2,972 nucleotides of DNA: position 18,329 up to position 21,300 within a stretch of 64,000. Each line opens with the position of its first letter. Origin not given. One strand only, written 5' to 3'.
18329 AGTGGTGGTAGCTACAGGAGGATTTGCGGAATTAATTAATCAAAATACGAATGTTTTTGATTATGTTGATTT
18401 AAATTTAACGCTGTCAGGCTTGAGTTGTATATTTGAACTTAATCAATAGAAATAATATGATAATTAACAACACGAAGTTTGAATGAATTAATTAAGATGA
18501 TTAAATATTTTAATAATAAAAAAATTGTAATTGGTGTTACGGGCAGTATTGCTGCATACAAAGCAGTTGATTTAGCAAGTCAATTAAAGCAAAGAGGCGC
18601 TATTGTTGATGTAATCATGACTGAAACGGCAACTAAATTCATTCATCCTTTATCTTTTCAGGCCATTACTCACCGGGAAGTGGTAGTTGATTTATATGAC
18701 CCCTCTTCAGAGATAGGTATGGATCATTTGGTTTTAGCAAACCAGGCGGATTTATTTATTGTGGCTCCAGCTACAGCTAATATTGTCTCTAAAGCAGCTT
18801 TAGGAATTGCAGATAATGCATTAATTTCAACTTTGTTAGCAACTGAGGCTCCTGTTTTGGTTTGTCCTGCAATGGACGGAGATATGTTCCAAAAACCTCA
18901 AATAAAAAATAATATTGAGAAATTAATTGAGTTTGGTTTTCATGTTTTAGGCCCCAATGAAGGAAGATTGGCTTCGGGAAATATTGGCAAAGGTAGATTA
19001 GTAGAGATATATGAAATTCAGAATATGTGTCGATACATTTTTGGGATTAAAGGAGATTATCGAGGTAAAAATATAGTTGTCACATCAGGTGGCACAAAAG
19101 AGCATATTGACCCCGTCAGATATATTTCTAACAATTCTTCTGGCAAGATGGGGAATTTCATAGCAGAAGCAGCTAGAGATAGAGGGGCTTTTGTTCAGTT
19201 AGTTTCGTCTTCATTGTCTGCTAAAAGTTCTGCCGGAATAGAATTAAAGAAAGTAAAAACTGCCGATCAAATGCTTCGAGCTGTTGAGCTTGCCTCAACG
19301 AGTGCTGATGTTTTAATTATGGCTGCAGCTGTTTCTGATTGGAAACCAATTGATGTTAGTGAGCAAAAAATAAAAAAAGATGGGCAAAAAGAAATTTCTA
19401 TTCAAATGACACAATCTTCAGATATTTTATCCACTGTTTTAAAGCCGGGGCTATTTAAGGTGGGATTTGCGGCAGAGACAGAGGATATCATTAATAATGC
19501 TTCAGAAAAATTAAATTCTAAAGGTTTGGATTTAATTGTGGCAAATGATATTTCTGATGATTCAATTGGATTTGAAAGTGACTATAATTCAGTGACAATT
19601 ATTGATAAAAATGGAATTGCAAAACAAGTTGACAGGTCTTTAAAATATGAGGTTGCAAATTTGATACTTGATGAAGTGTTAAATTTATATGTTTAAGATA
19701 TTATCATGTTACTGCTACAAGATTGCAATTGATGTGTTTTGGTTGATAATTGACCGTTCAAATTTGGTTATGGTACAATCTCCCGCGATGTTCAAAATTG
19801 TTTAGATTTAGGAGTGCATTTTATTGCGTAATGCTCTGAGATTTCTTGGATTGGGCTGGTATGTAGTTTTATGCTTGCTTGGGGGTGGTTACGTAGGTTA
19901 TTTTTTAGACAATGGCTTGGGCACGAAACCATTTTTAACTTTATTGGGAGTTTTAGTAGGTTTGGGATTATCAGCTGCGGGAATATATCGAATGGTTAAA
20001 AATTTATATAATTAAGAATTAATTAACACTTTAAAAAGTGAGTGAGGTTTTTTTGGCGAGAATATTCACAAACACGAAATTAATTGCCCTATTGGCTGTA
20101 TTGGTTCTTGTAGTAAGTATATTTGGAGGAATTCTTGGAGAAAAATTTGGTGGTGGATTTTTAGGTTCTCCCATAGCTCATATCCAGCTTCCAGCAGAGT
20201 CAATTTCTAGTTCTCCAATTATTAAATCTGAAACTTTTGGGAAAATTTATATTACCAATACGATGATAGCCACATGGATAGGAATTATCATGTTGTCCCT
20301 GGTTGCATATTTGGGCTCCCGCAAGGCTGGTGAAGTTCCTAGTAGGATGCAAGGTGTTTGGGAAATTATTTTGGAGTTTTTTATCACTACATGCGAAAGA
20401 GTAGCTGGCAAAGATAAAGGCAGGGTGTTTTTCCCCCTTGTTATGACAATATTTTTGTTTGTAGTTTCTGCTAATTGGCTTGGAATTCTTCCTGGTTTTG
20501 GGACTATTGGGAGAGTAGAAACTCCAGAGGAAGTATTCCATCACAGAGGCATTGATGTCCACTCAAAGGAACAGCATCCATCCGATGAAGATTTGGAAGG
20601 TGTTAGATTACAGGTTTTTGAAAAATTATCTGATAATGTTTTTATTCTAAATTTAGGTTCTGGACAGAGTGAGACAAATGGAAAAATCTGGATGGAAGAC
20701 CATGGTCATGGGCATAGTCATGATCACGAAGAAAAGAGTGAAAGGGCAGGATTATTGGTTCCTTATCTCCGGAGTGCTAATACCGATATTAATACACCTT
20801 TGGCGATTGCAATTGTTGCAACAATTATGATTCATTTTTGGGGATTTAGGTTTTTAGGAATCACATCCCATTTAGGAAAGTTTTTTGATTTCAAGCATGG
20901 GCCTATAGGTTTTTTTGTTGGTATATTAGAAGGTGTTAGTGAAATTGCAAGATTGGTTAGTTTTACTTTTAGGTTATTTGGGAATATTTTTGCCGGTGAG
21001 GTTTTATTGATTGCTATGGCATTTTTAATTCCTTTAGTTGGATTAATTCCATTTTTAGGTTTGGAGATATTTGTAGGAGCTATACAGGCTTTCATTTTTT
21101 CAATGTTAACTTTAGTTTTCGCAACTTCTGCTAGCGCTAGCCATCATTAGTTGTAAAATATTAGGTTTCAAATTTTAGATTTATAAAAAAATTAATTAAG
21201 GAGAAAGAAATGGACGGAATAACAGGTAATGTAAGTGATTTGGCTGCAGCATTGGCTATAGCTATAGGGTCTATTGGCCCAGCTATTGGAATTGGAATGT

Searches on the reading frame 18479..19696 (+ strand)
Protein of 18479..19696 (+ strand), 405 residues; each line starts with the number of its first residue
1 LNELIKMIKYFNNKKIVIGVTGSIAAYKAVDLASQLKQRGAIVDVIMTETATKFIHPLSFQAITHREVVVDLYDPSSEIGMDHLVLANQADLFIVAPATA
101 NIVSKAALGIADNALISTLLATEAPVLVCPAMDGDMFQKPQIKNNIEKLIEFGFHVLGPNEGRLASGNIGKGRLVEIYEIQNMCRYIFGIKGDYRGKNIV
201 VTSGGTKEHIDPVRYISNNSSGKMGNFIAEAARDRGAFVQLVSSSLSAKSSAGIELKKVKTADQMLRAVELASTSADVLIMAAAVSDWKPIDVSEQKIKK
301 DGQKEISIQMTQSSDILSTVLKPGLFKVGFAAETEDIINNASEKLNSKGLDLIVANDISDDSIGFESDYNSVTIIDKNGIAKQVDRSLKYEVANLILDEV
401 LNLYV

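Call 29: search_protein_families(library=ncbifam, proteins=[window:18479-19696:+], max_evalue=1e-8)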
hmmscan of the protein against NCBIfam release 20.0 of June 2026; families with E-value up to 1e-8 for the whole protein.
window:18479-19696:+ (405 aa): 5 families
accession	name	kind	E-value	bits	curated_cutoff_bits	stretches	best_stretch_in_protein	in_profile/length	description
TIGR00521.1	coaBC_dfp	equivalog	1.9e-126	422.3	219.7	1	12-400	2-391/392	bifunctional phosphopantothenoylcysteine decarboxylase/phosphopantothenate--cysteine ligase CoaBC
TIGR02113.1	coaC_strep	equivalog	8.2e-48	162.6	261.4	1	14-182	1-171/177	phosphopantothenoylcysteine decarboxylase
NF005231.0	PRK06732.1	equivalog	1.9e-22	80.2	265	1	198-301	2-108/229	phosphopantothenate--cysteine ligase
TIGR02114.1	coaB_strep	equivalog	1.7e-16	60.7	217.2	1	198-299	2-107/228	phosphopantothenate--cysteine ligase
NF007199.0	PRK09620.1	equivalog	6.6e-12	45.3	248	1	195-302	2-117/229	hypothetical protein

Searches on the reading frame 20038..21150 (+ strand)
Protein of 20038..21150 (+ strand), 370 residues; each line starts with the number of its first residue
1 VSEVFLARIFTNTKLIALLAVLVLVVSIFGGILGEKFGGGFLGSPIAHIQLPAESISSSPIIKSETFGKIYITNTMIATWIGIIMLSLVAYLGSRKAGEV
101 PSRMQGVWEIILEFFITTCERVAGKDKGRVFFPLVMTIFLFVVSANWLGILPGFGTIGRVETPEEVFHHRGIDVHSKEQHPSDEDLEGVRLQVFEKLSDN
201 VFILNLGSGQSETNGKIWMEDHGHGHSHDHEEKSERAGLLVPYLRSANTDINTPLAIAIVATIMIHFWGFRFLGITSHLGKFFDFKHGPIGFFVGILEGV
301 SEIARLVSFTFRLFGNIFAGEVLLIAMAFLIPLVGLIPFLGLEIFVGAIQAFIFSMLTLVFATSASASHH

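Call 29: search_protein_families(library=ncbifam, proteins=[window:20038-21150:+], max_evalue=1e-8)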
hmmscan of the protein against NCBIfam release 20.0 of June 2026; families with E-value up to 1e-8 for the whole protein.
window:20038-21150:+ (370 aa): 12 families
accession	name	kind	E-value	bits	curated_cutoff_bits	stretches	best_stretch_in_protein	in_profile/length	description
NF004481.0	PRK05815.2-3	equivalog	3.2e-30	105.4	227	2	240-369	97-221/225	F0F1 ATP synthase subunit A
TIGR01131.1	ATP_synt_6_or_A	equivalog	5.4e-30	105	102.6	2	240-364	88-225/227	F0F1 ATP synthase subunit A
NF004482.0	PRK05815.2-4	equivalog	4.6e-27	95.3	225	1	67-154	24-110/252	F0F1 ATP synthase subunit A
NF004479.0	PRK05815.1-4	equivalog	4.6e-26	91.5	268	1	243-363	106-231/238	F0F1 ATP synthase subunit A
NF004477.0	PRK05815.1-1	equivalog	6.1e-26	91.5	280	1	247-369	140-268/268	F0F1 ATP synthase subunit A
NF009955.0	PRK13421.1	equivalog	4.3e-25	88.5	302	2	240-366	96-217/231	F0F1 ATP synthase subunit A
NF009954.0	PRK13420.1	equivalog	1.5e-24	87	272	2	240-368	96-219/229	F0F1 ATP synthase subunit A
TIGR03306.1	altF1_A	exception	2.5e-21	76.3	302.1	2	241-366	96-216/217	alternate F1F0 ATPase, F0 subunit A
NF004486.0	PRK05815.3-4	equivalog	1.5e-20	73.9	272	1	55-364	8-221/224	F0F1 ATP synthase subunit A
NF004485.0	PRK05815.3-3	equivalog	4.7e-14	52.4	249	0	245-325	107-189/281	F0F1 ATP synthase subunit A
NF004484.0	PRK05815.3-2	equivalog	8.1e-14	51.9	234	0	69-151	16-97/226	F0F1 ATP synthase subunit A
NF009953.0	PRK13419.1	equivalog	9.1e-12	44.9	460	0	68-152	103-194/346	F0F1 ATP synthase subunit A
